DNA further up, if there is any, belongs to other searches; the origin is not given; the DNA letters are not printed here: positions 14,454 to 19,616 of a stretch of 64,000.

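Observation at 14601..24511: Translationally coupled pair of paralogous ~1,650-aa TPR-like giants with acidic N-termini and a shared uncharacterised C-terminal domain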

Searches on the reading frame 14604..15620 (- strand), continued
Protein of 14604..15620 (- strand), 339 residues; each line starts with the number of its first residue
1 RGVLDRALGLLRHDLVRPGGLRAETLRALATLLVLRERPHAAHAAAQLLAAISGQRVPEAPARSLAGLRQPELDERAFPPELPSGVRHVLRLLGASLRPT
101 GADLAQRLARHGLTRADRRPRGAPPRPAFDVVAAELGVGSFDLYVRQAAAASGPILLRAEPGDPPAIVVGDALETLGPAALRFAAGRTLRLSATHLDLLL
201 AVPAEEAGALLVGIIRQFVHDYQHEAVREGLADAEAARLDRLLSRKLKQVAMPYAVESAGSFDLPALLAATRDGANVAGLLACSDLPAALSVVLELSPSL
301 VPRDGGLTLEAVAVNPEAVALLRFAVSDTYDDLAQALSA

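Call 57: find_encoding_contigs(protein=P0132, flank=10000, max_places=1)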
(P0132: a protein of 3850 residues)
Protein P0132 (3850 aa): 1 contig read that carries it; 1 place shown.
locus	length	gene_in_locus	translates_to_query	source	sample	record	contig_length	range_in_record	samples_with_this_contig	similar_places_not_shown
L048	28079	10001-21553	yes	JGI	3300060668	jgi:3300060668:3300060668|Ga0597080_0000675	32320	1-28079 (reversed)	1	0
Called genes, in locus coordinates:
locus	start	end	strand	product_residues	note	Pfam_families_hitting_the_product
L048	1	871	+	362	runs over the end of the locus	PF03446:NAD_binding_2 (weak), PF03807:F420_oxidored, PF10727:Rossmann-like, PF10728:DUF2520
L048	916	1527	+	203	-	-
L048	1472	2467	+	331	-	PF02985:HEAT (faint), PF13646:HEAT_2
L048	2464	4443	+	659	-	PF13360:PQQ_2 (faint)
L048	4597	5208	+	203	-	-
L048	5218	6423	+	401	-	PF00266:Aminotran_5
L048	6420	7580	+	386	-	PF03054:tRNA_Me_trans, PF20259:tRNA_Me_trans_M, PF20258:tRNA_Me_trans_C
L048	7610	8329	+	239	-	PF14622:Ribonucleas_3_3, PF00636:Ribonuclease_3, PF00035:dsrm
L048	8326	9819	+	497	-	PF01743:PolyA_pol, PF12627:PolyA_pol_RNAbd, PF01966:HD, PF13735:tRNA_NucTran2_2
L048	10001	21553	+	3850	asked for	PF13431:TPR_17 (faint)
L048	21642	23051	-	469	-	PF00083:Sugar_tr, PF07690:MFS_1, PF00083:Sugar_tr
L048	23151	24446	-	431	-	-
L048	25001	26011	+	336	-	PF01244:Peptidase_M19, PF04909:Amidohydro_2 (faint)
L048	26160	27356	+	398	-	PF04055:Radical_SAM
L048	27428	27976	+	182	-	-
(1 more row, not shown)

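Call 58: search_protein_families(library=pfam, alignment_id=A4, max_evalue=5)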
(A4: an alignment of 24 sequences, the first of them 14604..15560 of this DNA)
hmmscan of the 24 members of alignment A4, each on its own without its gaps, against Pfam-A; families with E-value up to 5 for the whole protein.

A. member 1, window:14604-15560:- (319 aa): 0 families

B. families by the number of members that match (of 24 scanned): 7 families
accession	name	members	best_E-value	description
PF13432.12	TPR_16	1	0.016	Tetratricopeptide repeat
PF23914.1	TPR_CcmH_CycH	1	0.038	Cytochrome c-type biogenesis protein H TPR domain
PF13371.12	TPR_9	1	0.044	Tetratricopeptide repeat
PF18889.6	Beta_helix_3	1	0.056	Beta helix repeat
PF13428.12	TPR_14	1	0.062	Tetratricopeptide repeat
PF18461.7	Atypical_Card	1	0.32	Atypical caspase recruitment domain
PF14559.12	TPR_19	1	1.3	Tetratricopeptide repeat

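Call 59: search_solved_structures(query=A4, max_evalue=10)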
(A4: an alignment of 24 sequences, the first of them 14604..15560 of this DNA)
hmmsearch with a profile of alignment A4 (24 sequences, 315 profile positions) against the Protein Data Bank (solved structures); distinct sequences matched with E-value up to 10: 2.
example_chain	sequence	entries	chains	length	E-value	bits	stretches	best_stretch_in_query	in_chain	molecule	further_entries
23fj_S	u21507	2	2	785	0.32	13.7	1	11-81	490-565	Snf5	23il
36hb_C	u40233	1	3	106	0.84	12.3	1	54-126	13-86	CAM1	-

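Call 66: list_cluster_members(proteins=[P0184, P0188, P0189, P0102, P0110, P0079, P0196, P0199, P0185, P0140])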
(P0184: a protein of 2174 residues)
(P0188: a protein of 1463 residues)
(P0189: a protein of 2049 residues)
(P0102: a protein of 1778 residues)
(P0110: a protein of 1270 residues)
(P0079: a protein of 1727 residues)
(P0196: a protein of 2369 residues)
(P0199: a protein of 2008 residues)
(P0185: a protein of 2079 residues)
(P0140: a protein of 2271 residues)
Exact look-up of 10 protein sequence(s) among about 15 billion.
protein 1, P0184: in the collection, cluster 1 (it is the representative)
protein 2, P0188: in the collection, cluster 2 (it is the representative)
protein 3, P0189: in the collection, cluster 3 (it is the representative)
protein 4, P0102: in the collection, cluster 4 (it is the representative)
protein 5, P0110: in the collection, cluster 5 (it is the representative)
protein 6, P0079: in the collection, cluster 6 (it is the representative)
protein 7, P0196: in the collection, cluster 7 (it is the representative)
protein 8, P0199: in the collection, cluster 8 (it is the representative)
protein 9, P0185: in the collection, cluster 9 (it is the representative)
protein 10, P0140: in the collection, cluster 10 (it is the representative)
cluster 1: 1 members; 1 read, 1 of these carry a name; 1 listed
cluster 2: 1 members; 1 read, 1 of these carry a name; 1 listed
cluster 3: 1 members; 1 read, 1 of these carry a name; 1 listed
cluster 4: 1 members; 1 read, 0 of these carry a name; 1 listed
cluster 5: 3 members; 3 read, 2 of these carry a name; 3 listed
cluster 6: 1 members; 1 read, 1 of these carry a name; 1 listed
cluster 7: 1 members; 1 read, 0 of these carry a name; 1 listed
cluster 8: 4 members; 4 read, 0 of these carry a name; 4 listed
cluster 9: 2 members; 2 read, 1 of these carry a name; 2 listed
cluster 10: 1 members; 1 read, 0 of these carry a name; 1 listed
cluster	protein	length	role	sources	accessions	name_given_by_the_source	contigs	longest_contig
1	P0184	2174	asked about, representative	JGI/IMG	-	predicted Zn-dependent protease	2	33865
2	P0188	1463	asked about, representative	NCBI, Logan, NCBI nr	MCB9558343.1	MAG: hypothetical protein H6707_19670 [Deltaproteobacteria bacterium] | hypothetical protein [Deltaproteobacteria bacterium]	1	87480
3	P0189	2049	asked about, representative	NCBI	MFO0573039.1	MAG: hypothetical protein U1A78_03495 [Polyangia bacterium]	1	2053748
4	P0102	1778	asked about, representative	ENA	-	-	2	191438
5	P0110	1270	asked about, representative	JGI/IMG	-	tetratricopeptide (TPR) repeat protein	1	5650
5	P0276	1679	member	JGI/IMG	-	tetratricopeptide (TPR) repeat protein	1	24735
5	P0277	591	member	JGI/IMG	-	-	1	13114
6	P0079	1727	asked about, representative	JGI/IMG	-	hypothetical protein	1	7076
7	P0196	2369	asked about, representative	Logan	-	-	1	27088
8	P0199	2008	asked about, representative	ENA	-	-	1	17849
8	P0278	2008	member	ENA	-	-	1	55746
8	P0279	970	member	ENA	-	-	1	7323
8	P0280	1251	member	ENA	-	-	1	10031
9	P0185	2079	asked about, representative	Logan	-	-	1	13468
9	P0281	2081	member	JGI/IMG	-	tetratricopeptide (TPR) repeat protein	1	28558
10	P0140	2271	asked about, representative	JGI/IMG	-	-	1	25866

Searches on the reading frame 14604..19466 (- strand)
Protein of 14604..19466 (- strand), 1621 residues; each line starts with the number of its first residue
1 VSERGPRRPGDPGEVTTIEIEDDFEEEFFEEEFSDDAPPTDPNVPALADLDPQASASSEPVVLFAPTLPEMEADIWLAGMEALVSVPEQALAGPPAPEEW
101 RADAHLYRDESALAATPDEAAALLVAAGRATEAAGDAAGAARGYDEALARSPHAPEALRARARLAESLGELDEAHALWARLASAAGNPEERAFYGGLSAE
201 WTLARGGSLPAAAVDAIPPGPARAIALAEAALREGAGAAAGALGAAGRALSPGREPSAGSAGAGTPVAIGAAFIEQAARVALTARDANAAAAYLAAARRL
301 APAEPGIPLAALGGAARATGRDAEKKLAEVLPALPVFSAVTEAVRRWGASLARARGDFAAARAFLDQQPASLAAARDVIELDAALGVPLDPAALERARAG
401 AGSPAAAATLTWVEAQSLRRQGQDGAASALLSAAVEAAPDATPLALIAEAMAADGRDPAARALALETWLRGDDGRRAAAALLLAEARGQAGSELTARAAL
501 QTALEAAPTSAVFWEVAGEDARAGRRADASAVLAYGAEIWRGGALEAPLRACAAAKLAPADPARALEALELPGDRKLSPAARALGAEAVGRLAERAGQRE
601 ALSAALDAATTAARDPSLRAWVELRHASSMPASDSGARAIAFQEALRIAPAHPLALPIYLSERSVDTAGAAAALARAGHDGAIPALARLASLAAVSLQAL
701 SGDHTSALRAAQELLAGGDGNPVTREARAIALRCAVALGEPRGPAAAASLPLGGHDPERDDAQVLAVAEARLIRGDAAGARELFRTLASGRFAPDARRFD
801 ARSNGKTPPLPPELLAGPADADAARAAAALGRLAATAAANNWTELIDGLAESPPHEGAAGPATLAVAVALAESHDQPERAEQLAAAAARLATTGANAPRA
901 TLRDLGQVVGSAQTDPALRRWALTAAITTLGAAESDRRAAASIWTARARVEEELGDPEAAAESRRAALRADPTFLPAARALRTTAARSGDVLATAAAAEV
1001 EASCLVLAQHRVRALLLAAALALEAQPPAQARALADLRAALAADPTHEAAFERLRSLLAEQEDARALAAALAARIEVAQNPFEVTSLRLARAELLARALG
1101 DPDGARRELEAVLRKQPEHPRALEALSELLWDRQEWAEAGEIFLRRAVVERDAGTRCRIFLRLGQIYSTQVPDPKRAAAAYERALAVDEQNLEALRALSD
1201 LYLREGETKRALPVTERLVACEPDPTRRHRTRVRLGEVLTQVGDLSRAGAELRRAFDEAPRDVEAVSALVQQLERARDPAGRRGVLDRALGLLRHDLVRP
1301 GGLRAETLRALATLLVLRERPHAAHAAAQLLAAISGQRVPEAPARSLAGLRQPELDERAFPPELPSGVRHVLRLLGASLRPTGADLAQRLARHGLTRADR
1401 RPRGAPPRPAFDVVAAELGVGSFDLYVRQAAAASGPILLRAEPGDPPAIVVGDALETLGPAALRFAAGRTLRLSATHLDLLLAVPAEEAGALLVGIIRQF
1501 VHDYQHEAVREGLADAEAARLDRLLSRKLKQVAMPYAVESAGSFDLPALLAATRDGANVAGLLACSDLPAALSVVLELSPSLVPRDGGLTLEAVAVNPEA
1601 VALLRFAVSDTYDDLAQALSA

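Call 5: search_protein_families(library=pfam, proteins=[window:14604-19466:-], max_evalue=0.01)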
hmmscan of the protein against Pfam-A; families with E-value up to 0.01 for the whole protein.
window:14604-19466:- (1621 aa): 8 families
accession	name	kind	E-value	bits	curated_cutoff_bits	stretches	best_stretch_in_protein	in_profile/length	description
PF13432.12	TPR_16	-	9.3e-10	39.2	32.7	2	1095-1149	6-59/65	Tetratricopeptide repeat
PF14559.12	TPR_19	-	1.3e-09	38.7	25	3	1173-1225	6-58/68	Tetratricopeptide repeat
PF13431.12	TPR_17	-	1.5e-07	31.5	24.4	0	144-176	2-34/34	Tetratricopeptide repeat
PF13181.12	TPR_8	-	9.1e-06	25.9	25.7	0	941-973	1-33/34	Tetratricopeptide repeat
PF13428.12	TPR_14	-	0.00031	21.6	23.5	1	1087-1128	3-43/44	Tetratricopeptide repeat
PF13371.12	TPR_9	-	0.00044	20.6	35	1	1201-1266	4-66/73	Tetratricopeptide repeat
PF12895.13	ANAPC3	-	0.0006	20.5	27.2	0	1176-1218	7-49/82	Anaphase-promoting complex, cyclosome, subunit 3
PF25064.1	ARM_TT21_5th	-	0.0041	17.9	27.8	0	1101-1143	16-58/117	TT21 fifth ARM repeats domain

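Call 9: search_protein_families(library=ncbifam, proteins=[window:14604-19466:-], max_evalue=0.01)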
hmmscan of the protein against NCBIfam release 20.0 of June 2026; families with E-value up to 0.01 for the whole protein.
window:14604-19466:- (1621 aa): 8 families
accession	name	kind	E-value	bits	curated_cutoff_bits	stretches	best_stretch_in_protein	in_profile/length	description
TIGR02917.1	PEP_TPR_lipo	equivalog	3.1e-16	58.4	312.2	2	1100-1340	479-701/899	XrtA/PEP-CTERM system TPR-repeat protein PrsT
NF040959.1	MamA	equivalog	4.3e-09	36.1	200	2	1098-1212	83-193/204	magnetosome protein MamA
NF008757.0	PRK11788.1-5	equivalog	2.6e-05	23.5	363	1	1176-1277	53-155/388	lipopolysaccharide assembly protein LapB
NF040561.1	PrimPol_Msp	equivalog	4.8e-05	22.1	200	0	123-175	27-76/515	CRISPR-associated primase-polymerase type A1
TIGR02521.1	type_IV_pilW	equivalog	0.00043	19.9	154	1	1095-1253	74-230/234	type IV pilus biogenesis/stability protein PilW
NF002725.1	PRK02603.1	equivalog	0.0017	18.4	143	0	1135-1209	50-123/173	photosystem I assembly protein Ycf3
NF047507.1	TPR_BatC_Lepto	exception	0.0059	16.1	175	0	1151-1198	90-136/214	TPR repeat-containing protein BatC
NF008756.0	PRK11788.1-4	equivalog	0.0067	15.5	474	0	1112-1224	132-246/389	lipopolysaccharide assembly protein LapB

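Call 78: search_protein_families(library=padloc, proteins=[window:14604-19466:-], max_evalue=0.001)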
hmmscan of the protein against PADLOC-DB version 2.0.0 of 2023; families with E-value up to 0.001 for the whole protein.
window:14604-19466:- (1621 aa): 1 family
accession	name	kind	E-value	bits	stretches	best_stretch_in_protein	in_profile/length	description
PDLC01101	PrimPol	-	2.5e-05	21.1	0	1161-1226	37-101/490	adaptation polymerase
